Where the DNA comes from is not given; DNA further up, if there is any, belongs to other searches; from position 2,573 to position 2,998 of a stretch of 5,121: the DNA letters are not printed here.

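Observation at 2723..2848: Unannotated 41-aa signal-anchor peptide wedged between VP5 and VP8: candidate lysis or exclusion factor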

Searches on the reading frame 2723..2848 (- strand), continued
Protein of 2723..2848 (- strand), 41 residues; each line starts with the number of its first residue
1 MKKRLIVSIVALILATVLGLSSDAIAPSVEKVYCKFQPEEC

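Call 48: search_protein_families(library=phrogs, proteins=[L013:2161-3879:+, L013:4722-5255:+, L013:5239-5874:+, L013:6062-7144:+, L013:7218-7925:+, L013:8204-8968:+, L013:8971-9456:+, L013:9459-10004:+, L013:10319-10705:+, L013:1233-1982:+], max_evalue=0.01)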
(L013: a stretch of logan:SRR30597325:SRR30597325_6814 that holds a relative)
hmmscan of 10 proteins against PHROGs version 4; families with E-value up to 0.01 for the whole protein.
L013:2161-3879:+ (572 aa): 2 families
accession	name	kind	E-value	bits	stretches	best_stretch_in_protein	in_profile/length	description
phrog_1907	-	DNA, RNA and nucleotide metabolism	1.1e-67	230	1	30-548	35-603/629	DNA polymerase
phrog_11768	-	DNA, RNA and nucleotide metabolism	6.6e-19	68.9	1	181-529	229-566/647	DNA polymerase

L013:4722-5255:+ (177 aa): 0 families

L013:5239-5874:+ (211 aa): 3 families
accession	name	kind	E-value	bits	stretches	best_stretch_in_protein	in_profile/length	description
phrog_2666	-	head and packaging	1.7e-27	97.3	1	11-203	322-531/555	terminase large subunit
phrog_7035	-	unknown function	1.7e-08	34.3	1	86-183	474-578/969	-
phrog_5156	-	unknown function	0.0055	15.8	1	101-151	657-706/824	-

L013:6062-7144:+ (360 aa): 0 families

L013:7218-7925:+ (235 aa): 1 family
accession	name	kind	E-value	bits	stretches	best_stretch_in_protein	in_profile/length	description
phrog_305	-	tail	0.0056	16.3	1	114-198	135-212/1001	tail length tape measure protein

L013:8204-8968:+ (254 aa): 0 families

L013:8971-9456:+ (161 aa): 0 families

L013:9459-10004:+ (181 aa): 8 families
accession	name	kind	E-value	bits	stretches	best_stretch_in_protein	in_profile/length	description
phrog_342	-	head and packaging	6.4e-06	25.4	1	26-168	13-138/1235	internal virion protein with endolysin domain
phrog_21776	-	other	1.5e-05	25.8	1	37-151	103-215/238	transglycosylase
phrog_21143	-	tail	0.00025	20.6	1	61-158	20-110/576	lytic tail fiber protein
phrog_600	-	unknown function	0.00054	20.8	1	45-148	53-149/178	unknown function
phrog_38584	-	unknown function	0.0022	19.2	1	29-166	20-139/169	-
phrog_3108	-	unknown function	0.0062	17.3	0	44-81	29-65/160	-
phrog_32437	-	unknown function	0.0084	17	0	75-168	103-193/205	-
phrog_28981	-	other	0.0091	16.7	0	82-152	130-191/210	transglycosylase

L013:10319-10705:+ (128 aa): 0 families

L013:1233-1982:+ (249 aa): 0 families

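Call 50: search_protein_families(library=pfam, alignment_id=A3, max_evalue=10)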
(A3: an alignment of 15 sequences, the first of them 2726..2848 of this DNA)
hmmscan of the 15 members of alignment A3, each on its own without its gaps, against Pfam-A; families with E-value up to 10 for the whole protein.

A. member 1, window:2726-2848:- (41 aa): 0 families

B. families by the number of members that match (of 15 scanned): 13 families
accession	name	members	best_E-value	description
PF08139.17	LPAM_1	3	0.19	Prokaryotic membrane lipoprotein lipid attachment site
PF05970.20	PIF1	1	0.0023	PIF1-like helicase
PF20096.4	DUF6486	1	0.026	Family of unknown function (DUF6486)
PF05277.18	DUF726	1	0.038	Protein of unknown function (DUF726)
PF11240.13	DUF3042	1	0.043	Protein of unknown function (DUF3042)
PF11546.13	CompInhib_SCIN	1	0.048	Staphylococcal complement inhibitor SCIN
PF04024.17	PspC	1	0.053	PspC domain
PF03390.20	2HCT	1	0.065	2-hydroxycarboxylate transporter family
PF13663.11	DUF4148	1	0.07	Domain of unknown function (DUF4148)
PF19094.5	EMC6_arch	1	0.097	EMC6-arch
PF25425.1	YfjL_N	1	0.16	YfjL-like, N-terminal domain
PF16020.10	Deltameth_res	1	0.19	Deltamethrin resistance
PF07898.18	DUF1676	1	1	Protein of unknown function (DUF1676)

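Call 51: search_protein_families(library=phrogs, alignment_id=A3, max_evalue=10)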
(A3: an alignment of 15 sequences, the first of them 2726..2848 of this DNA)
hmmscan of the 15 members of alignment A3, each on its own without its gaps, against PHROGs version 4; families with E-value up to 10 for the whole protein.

A. member 1, window:2726-2848:- (41 aa): 2 families
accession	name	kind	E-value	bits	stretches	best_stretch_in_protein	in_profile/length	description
phrog_8574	-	unknown function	0.34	11.9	1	2-21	6-25/47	-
phrog_4602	-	other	0.56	11.1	1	1-32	1-32/220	transglycosylase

B. families by the number of members that match (of 15 scanned): 15 families
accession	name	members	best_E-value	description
phrog_31821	-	2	0.0039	-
phrog_2682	-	2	0.16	-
phrog_8574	-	2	0.34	-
phrog_11753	-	1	0.0046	-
phrog_4546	-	1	0.01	-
phrog_31391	-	1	0.057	-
phrog_8256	-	1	0.11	-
phrog_902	-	1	0.11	-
phrog_37682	-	1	0.14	-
phrog_35517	-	1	0.17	-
phrog_13160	-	1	0.18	-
phrog_28456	-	1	0.18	-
phrog_33054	-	1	0.26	-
phrog_31339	-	1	0.4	-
phrog_4602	-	1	0.56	transglycosylase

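Call 52: search_dna_similar(query=L013:6062-7144:+, collection=phages, mode=protein, max_evalue=0.001, max_rows=12)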
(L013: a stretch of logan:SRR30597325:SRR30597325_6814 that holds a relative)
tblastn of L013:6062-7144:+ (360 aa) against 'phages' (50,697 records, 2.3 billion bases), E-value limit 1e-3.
No match.

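Call 67: predict_structure(alignment_id=A4)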
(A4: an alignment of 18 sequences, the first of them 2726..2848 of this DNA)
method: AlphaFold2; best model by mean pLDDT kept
length: 41 residues; sequences in the alignment: 18
mean_pLDDT: 75.1   pTM: 0.37
mean pLDDT of the five models: 75.1, 74.6, 72.7, 69.9, 67.5
residues with pLDDT >= 90: 0; 70-90: 34; 50-70: 7; < 50: 0
segments of 3 or more residues with pLDDT < 50: none
pLDDT, mean of each block of 10 residues (from residue 1): 76 77 73 75 67
secondary structure, 60 per line:
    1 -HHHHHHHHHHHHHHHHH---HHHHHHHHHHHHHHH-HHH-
elements in order: H2-18 H22-36

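Call 80: search_protein_families(library=phrogs, proteins=[L014:10200-10385:+, L014:10382-10726:+, L014:9050-9484:+, L014:9487-10053:+, L014:5838-6920:+, L014:5044-5658:+, L014:7003-7662:+, L021:1557-1724:+, L021:1736-2116:+, L013:823-1026:+], max_evalue=0.1)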
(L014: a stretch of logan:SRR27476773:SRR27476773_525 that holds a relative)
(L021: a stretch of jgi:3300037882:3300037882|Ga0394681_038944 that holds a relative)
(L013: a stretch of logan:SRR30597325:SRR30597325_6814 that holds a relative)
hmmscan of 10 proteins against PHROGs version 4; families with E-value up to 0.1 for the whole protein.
L014:10200-10385:+ (61 aa): 2 families
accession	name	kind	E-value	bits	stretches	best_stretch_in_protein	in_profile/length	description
phrog_1296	-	lysis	0.0097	16.9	1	6-47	5-43/93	holin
phrog_16856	-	unknown function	0.085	13.9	1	16-48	41-69/77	-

L014:10382-10726:+ (114 aa): 0 families

L014:9050-9484:+ (144 aa): 0 families

L014:9487-10053:+ (188 aa): 6 families
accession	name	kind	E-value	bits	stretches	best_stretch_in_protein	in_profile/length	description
phrog_342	-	head and packaging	5e-09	35.7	1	35-181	11-140/1235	internal virion protein with endolysin domain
phrog_2013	-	tail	0.001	18.9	1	36-134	465-544/657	lytic tail protein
phrog_32437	-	unknown function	0.017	16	1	90-178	107-192/205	-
phrog_17152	-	unknown function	0.027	15.3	1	56-132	20-97/181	-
phrog_21776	-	other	0.032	14.9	1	44-163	99-221/238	transglycosylase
phrog_12507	-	other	0.096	13.6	0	94-171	48-117/260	transglycosylase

L014:5838-6920:+ (360 aa): 1 family
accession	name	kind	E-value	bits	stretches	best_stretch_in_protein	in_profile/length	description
phrog_28223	-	unknown function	0.00047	20.2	1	7-103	9-103/337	-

L014:5044-5658:+ (204 aa): 2 families
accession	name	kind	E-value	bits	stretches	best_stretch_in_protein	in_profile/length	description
phrog_2666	-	head and packaging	1.1e-20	74.9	1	3-191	318-519/555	terminase large subunit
phrog_7035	-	unknown function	1.4e-05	24.6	1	98-178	492-577/969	-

L014:7003-7662:+ (219 aa): 0 families

L021:1557-1724:+ (55 aa): 1 family
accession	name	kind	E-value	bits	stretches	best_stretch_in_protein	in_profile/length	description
phrog_5023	-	unknown function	0.029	14.3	1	13-51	309-347/412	-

L021:1736-2116:+ (126 aa): 1 family
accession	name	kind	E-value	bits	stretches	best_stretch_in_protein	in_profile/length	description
phrog_26427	-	DNA, RNA and nucleotide metabolism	0.097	13.7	0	21-51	50-79/82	nuclease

L013:823-1026:+ (67 aa): 0 families

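Call 81: search_protein_families(library=pfam, proteins=[L014:10200-10385:+, L014:10382-10726:+, L014:9050-9484:+, L014:9487-10053:+, L014:5838-6920:+, L014:5044-5658:+, L014:7003-7662:+, L021:1557-1724:+, L021:1736-2116:+, L013:823-1026:+], max_evalue=0.1)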
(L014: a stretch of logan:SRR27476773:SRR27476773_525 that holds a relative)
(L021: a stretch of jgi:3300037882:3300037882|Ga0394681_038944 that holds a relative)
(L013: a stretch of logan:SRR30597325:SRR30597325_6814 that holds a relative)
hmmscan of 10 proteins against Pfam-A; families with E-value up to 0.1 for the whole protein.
L014:10200-10385:+ (61 aa): 3 families
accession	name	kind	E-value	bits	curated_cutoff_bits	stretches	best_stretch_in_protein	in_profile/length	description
PF24073.1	DUF7365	-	0.0031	18.1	27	1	7-48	12-50/101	Coiled-coil region of unknown function (DUF7365)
PF18548.6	MetOD2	-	0.026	14.9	30.6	1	20-49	57-86/88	Metanogen output domain 2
PF23295.1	Arm_4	-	0.032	14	27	1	4-47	142-187/284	Armadillo-like repeats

L014:10382-10726:+ (114 aa): 0 families

L014:9050-9484:+ (144 aa): 0 families

L014:9487-10053:+ (188 aa): 2 families
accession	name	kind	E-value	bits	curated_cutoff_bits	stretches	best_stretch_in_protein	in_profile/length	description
PF01464.25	SLT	-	3.3e-13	49.7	21.3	1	43-169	3-110/117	Transglycosylase SLT domain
PF24960.1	BB0158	-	0.077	13.3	27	0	23-56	141-176/189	Outer surface lipoprotein BB0158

L014:5838-6920:+ (360 aa): 0 families

L014:5044-5658:+ (204 aa): 2 families
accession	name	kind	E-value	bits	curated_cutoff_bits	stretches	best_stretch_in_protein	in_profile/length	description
PF13401.12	AAA_22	-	0.018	15.8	27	1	9-121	8-106/130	AAA domain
PF17908.6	APAF1_C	-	0.07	13.5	22.8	0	46-97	5-56/135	APAF-1 helical domain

L014:7003-7662:+ (219 aa): 0 families

L021:1557-1724:+ (55 aa): 0 families

L021:1736-2116:+ (126 aa): 0 families

L013:823-1026:+ (67 aa): 1 family
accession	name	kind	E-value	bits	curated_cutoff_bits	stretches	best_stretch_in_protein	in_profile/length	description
PF19297.4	QcrA_N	-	0.045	13.6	27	1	4-60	57-115/222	QcrA subunit N-terminal region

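Call 93: search_solved_structures(query=A4, max_evalue=10)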
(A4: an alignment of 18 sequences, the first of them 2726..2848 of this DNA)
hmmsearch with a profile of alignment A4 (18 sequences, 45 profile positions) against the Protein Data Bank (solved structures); distinct sequences matched with E-value up to 10: 10.
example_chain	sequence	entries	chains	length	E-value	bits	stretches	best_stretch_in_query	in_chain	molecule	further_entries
5z54_A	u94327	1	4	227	0.026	17.6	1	1-27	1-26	12-epi-hapalindole C/U synthase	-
5z53_A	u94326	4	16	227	0.059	16.5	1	1-27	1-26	12-epi-hapalindole U synthase | acyclase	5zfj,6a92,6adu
8zeh_m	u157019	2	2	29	0.96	12.6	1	6-21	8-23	Photosystem I reaction center subunit XII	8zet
8xls_M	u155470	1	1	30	1.3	12.1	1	6-21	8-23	Photosystem I reaction center subunit XII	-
6wbr_A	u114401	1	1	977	1.6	11.8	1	15-39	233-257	CRISPR-associated endonuclease, Csn1 family,CRISPR-associated endonuclease, Csn1 family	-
6wc0_A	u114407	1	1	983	1.6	11.8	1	15-39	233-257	CRISPR-associated endonuclease, Csn1 family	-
7coy_aM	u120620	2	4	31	1.7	11.8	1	4-21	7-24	Photosystem I protein PsaM | Photosystem I reaction center subunit XII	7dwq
9s6p_M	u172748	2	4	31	1.7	11.8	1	4-22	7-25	PsaM | Photosystem I protein PsaM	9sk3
8d2k_A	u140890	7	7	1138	1.9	11.6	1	15-39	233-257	CRISPR-associated endonuclease, Csn1 family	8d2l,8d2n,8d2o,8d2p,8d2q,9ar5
2rad_A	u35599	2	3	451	7.3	9.7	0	1-14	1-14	Succinoglycan biosynthesis protein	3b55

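Call 94: search_protein_families(library=padloc, alignment_id=A4, max_evalue=1)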
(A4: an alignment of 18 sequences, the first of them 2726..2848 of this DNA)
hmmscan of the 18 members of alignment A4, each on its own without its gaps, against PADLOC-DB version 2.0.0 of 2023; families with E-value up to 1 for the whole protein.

A. member 1, window:2726-2848:- (41 aa): 2 families
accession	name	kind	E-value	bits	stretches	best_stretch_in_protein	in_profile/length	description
PDLC04594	PDC-M35B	-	0.0058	14.8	1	3-29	98-124/148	-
PDLC04595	PDC-M35B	-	0.035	12.2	1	4-29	99-124/149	-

B. families by the number of members that match (of 18 scanned): 3 families
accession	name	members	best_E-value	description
PDLC04594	PDC-M35B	5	0.0021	-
PDLC04595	PDC-M35B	2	0.006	-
PDLC01858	CARF3--CARF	1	0.018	-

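Call 95: search_protein_families(library=ncbifam, alignment_id=A4, max_evalue=1)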
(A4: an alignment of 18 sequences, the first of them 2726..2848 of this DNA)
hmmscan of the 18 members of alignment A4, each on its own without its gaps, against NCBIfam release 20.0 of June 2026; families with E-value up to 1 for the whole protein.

A. member 1, window:2726-2848:- (41 aa): 2 families
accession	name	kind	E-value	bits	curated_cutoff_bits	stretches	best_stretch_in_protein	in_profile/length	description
NF043072.1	GAS_sig_Nterm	subfamily_domain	0.084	12.4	44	1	1-21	1-19/33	SpoV family signaling peptide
NF033636.1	acid_shock_Asr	equivalog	0.16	12.8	50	1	9-26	4-21/119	acid resistance repetitive basic protein Asr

B. families by the number of members that match (of 18 scanned): 13 families
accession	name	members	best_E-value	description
NF043072.1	GAS_sig_Nterm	2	0.084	SpoV family signaling peptide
NF033636.1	acid_shock_Asr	2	0.16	acid resistance repetitive basic protein Asr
NF033879.1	smalltalk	1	0.013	smalltalk protein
NF003755.0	PRK05346.2-6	1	0.016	Na(+)-translocating NADH-quinone reductase subunit C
NF010022.0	PRK13499.1-2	1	0.037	L-rhamnose/proton symporter RhaT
TIGR02607.1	antidote_HigA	1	0.044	HigA family addiction module antitoxin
NF011615.0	PRK15041.1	1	0.049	methyl-accepting chemotaxis protein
TIGR01495.1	ETRAMP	1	0.11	ETRAMP family protein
NF040465.1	T7_gp19.5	1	0.12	gp19.5 family protein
TIGR02184.2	Myco_arth_vir_N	1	0.26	MspA/MspB/MIB-like signal-anchor domain-contatining protein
NF033880.1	Prli42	1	0.5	stressosome-associated protein Prli42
NF050125.1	ChrA_rel_RiPP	1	0.53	chryseobasin-related MNIO class RiPP peptide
NF040843.1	SE2200_fam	1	0.76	SE2200 family small protein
